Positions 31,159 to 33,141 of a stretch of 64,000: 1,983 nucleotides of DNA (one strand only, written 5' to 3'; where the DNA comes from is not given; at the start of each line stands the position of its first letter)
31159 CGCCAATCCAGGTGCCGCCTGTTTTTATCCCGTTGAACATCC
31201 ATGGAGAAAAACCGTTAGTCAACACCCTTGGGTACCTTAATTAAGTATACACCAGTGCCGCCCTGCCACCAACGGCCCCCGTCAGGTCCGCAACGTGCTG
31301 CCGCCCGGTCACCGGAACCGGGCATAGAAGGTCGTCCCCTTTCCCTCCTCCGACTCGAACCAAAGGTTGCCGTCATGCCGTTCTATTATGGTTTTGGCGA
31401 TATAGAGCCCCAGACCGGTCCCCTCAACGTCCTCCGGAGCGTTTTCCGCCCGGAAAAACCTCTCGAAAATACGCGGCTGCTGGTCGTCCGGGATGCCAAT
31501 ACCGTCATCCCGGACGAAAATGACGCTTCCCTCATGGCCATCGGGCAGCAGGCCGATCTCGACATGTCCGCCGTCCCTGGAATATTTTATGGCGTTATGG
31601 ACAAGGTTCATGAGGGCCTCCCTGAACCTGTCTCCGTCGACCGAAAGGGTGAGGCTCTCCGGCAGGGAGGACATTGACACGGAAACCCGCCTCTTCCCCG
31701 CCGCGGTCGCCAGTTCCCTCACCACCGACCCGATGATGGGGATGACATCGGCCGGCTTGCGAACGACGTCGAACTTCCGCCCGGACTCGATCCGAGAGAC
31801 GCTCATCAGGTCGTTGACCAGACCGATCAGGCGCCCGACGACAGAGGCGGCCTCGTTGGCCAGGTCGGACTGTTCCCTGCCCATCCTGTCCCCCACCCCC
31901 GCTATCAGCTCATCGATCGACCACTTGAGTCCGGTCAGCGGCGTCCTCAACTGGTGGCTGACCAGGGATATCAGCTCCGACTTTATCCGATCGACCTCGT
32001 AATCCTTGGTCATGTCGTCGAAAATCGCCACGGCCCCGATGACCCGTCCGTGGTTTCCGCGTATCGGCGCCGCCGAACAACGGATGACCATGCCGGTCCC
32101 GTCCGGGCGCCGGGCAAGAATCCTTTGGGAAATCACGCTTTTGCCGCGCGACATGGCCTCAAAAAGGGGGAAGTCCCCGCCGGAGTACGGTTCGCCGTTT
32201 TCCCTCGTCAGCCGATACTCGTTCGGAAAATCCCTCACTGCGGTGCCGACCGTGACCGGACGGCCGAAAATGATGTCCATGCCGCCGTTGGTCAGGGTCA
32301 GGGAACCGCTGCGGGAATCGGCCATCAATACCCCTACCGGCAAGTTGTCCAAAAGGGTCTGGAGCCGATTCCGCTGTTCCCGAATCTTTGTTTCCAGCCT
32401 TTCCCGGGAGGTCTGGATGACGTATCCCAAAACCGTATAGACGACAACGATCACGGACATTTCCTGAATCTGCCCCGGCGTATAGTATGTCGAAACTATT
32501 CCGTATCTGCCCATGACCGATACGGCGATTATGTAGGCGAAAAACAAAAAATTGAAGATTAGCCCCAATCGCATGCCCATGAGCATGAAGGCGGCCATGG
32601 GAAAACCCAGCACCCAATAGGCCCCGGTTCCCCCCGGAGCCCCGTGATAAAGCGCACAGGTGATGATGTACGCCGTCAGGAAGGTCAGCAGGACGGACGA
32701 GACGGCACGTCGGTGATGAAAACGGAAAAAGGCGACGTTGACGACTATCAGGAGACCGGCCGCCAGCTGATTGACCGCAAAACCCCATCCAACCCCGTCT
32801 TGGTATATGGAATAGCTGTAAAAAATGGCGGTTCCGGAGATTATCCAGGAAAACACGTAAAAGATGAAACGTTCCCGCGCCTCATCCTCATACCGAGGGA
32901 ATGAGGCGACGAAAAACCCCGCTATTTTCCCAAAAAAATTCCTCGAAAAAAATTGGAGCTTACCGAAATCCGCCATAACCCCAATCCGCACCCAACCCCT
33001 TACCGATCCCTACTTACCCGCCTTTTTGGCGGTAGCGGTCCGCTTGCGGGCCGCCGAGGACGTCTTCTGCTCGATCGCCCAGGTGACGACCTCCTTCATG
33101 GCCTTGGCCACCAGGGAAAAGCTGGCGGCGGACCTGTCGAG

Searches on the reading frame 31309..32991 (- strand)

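Call 67: search_protein_families(library=pfam, proteins=[window:31309-32991:-], max_evalue=0.001)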
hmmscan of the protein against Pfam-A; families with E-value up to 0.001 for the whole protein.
window:31309-32991:- (560 aa): 6 families
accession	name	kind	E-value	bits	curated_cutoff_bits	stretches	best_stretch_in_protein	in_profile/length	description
PF02518.31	HATPase_c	-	1.5e-28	99.9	26.4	1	452-559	2-107/111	Histidine kinase-, DNA gyrase B-, and HSP90-like ATPase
PF00512.31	HisKA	-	8.2e-09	35.8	26.9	1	337-404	2-66/66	His Kinase A (phospho-acceptor) domain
PF13426.13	PAS_9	-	1.6e-06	28.8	27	1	244-329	28-103/103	PAS domain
PF00989.32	PAS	-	1.6e-05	25.3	22.6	1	209-327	2-113/113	PAS fold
PF20966.2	MASE6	-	7.8e-05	23.2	27.4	1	43-201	11-168/170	MASE6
PF08448.16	PAS_4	-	0.00041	21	23.1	0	276-329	56-107/110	PAS fold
